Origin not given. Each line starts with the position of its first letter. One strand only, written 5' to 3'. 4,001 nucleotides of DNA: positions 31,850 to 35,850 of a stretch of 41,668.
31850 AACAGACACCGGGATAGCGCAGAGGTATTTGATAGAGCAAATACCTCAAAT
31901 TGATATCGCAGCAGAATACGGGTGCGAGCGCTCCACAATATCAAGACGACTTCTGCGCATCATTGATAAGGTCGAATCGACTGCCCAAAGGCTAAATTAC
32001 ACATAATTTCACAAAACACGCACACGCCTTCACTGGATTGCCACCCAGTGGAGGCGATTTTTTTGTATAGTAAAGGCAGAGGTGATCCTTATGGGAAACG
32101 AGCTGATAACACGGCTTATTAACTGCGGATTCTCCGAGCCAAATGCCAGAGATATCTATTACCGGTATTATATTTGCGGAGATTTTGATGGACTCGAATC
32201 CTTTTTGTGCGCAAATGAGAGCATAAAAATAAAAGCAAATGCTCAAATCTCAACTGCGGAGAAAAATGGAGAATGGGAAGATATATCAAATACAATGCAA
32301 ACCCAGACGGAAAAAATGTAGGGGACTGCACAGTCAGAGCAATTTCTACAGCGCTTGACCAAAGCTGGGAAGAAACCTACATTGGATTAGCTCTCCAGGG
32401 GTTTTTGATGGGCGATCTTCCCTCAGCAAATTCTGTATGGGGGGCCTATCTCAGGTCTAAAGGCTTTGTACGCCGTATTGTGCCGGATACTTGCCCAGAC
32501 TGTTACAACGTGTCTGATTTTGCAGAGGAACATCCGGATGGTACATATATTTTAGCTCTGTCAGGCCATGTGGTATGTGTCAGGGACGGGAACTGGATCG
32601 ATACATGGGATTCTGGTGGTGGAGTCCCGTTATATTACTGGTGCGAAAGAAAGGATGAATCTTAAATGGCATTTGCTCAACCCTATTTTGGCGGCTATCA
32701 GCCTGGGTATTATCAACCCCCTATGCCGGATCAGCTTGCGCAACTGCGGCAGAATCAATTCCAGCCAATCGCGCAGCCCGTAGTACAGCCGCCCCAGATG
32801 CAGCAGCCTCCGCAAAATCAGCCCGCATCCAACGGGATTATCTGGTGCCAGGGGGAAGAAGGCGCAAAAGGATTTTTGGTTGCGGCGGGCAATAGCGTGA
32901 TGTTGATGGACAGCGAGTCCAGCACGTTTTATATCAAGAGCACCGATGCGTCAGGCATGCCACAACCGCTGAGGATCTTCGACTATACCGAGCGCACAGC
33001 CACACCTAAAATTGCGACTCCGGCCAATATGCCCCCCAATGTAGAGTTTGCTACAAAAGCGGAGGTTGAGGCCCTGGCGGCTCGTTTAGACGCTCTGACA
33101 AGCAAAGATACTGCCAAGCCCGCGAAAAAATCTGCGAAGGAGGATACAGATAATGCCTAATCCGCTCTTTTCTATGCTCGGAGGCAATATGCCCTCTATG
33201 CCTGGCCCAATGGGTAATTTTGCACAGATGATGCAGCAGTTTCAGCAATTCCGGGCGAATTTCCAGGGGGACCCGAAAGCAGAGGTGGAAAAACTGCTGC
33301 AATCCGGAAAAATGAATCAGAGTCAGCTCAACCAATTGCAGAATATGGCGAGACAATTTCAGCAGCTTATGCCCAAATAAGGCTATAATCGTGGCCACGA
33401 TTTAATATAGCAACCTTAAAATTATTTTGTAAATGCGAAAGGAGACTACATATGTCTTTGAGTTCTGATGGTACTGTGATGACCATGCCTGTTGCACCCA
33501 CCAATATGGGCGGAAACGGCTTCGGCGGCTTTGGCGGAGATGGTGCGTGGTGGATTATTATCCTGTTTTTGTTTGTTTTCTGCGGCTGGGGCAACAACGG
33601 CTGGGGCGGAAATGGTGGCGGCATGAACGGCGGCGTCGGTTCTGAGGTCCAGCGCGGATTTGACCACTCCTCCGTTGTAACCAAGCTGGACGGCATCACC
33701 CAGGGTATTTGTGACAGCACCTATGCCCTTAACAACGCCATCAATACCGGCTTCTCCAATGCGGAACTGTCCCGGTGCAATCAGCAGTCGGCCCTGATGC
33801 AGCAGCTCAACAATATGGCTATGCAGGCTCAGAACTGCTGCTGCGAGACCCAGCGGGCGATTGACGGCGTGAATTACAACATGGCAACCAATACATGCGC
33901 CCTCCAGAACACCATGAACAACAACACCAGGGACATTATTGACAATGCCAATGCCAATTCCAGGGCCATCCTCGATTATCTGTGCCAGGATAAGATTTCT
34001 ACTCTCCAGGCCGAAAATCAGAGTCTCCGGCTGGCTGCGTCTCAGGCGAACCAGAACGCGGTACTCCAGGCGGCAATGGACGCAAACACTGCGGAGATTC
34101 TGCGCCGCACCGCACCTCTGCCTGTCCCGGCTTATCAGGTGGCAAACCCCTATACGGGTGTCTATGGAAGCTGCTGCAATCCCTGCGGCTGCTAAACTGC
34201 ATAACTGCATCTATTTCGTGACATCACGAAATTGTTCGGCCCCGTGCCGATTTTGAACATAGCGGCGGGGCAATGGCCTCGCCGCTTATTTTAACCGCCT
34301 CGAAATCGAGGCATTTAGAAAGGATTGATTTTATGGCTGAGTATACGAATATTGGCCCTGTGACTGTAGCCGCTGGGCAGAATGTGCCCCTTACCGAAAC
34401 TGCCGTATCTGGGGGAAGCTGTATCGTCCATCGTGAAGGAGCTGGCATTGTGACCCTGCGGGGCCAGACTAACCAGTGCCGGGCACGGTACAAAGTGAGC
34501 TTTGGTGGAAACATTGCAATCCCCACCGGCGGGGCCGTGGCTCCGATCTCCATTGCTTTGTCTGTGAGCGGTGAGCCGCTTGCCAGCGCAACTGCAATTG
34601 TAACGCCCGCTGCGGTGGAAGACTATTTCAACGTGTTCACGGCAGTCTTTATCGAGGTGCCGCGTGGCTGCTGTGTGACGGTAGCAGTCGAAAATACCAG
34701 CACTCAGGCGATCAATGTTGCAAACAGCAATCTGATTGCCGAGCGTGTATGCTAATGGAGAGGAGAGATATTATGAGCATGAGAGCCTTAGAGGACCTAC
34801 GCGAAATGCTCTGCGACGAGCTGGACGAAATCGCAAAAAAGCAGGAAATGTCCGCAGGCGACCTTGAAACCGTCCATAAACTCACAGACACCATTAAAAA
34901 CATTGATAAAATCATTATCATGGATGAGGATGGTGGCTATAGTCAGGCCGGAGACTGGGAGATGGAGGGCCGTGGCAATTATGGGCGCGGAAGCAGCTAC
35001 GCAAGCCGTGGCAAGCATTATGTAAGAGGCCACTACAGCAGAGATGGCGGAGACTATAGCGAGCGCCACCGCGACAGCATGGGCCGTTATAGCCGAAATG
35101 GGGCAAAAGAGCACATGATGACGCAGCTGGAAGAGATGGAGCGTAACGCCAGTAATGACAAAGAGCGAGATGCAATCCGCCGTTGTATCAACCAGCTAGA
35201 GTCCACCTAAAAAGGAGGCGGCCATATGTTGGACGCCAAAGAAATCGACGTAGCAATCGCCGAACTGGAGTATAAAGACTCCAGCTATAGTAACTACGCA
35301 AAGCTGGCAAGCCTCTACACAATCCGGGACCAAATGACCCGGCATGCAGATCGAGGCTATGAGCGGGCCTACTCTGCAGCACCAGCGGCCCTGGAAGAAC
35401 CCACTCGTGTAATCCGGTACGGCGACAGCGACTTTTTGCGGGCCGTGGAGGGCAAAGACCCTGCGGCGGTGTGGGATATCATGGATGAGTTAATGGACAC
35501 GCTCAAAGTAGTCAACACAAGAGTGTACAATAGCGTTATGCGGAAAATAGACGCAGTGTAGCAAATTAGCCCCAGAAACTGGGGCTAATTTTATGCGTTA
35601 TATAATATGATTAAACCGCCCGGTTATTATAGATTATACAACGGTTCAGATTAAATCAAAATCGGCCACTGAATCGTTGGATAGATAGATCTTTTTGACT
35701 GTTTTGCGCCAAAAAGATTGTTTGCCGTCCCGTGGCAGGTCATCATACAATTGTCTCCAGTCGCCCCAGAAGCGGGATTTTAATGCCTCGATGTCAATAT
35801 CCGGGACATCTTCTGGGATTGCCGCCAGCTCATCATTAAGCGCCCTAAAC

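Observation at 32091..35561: Eight-gene accessory island between the lysis terminator and the integrase, encoding unassignable Q/P-, G-, C- and R/Y-rich proteins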

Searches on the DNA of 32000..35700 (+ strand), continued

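Call 99: search_rna_families(source=window, start=34180, end=34350, threshold=evalue, max_evalue=10)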
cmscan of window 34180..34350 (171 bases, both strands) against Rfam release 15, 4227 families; matches with E-value up to 10: 11.
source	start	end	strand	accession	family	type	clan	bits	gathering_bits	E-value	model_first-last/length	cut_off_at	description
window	34216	34291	+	RF02241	Xoo2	Gene; sRNA;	-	18.6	45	0.11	1-78/78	no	Xanthomonadaceae sRNA Xoo2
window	34253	34294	-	RF03606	mir-2071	Gene; miRNA;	-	17.8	100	0.1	1-74/74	no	mir-2071 microRNA precursor family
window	34210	34235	+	RF04002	MIR6143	Gene; miRNA;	-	15.9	75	1.4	1-89/89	no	MIR6143 microRNA precursor family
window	34189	34223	-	RF01343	CRISPR-DR33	Gene; CRISPR;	-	14.4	39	1.9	1-37/37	no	CRISPR RNA direct repeat element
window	34220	34288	+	RF02239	asX6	Gene; sRNA;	-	13.9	50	3.7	1-93/93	no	Xanthomonas sRNA asX6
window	34230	34286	+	RF01686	Acido-1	Gene; sRNA;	-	13.6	50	1.6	1-64/64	no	Acido-1 RNA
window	34213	34328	+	RF01773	rpsL_pseudo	Cis-reg; leader;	-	12.2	70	2.1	1-128/128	no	Pseudomonas rpsL leader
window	34257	34322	-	RF02791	CcsR1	Gene; sRNA;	-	12.1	65.3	1.3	1-83/83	no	Conserved CCUCCUCCC motif stress-induced RNA 1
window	34206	34292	+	RF01388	isrD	Gene; sRNA;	-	11.7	37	6.3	1-51/51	no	isrD Hfq binding RNA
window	34269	34312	+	RF01734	Fluoride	Cis-reg; riboswitch;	-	11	34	1.1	10-45/64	no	Fluoride riboswitch aptamer (crcB RNA motif)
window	34283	34350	+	RF01497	ALIL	Cis-reg;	-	9.7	50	1.8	1-72/117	3'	ALIL pseudoknot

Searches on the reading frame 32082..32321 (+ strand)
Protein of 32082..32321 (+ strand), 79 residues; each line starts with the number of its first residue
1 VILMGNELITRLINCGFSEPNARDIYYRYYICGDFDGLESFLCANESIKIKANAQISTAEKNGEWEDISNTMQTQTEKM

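Call 4: search_protein_families(library=pfam, proteins=[window:32082-32321:+], max_evalue=1)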
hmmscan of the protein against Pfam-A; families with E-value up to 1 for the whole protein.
window:32082-32321:+ (79 aa): 0 families

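Call 5: search_protein_families(library=phrogs, proteins=[window:32082-32321:+], max_evalue=1)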
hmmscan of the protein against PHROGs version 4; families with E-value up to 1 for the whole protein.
window:32082-32321:+ (79 aa): 2 families
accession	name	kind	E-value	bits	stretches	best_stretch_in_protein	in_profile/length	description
phrog_35937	-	unknown function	0.14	13.5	1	6-33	6-33/68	-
phrog_10958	-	unknown function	0.2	12.9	1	17-56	70-110/141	-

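Call 10: search_protein_families(library=ncbifam, proteins=[window:32082-32321:+], max_evalue=1)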
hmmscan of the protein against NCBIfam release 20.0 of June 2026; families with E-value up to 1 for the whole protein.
window:32082-32321:+ (79 aa): 1 family
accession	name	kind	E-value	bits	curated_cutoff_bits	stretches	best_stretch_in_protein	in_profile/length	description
NF040499.1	Bdr_N_group1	subfamily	0.084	12.7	40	1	9-30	7-28/52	Bdr family repetitive protein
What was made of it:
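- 32091..32321 (+): Gene A (76 aa): variable small helical protein with the motif '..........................'. No family hit (calls 4, 5, 10).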

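Call 84: search_protein_families(library=padloc, proteins=[window:32082-32321:+], max_evalue=0.1)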
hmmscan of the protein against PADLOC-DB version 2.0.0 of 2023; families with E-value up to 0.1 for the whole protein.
window:32082-32321:+ (79 aa): 0 families
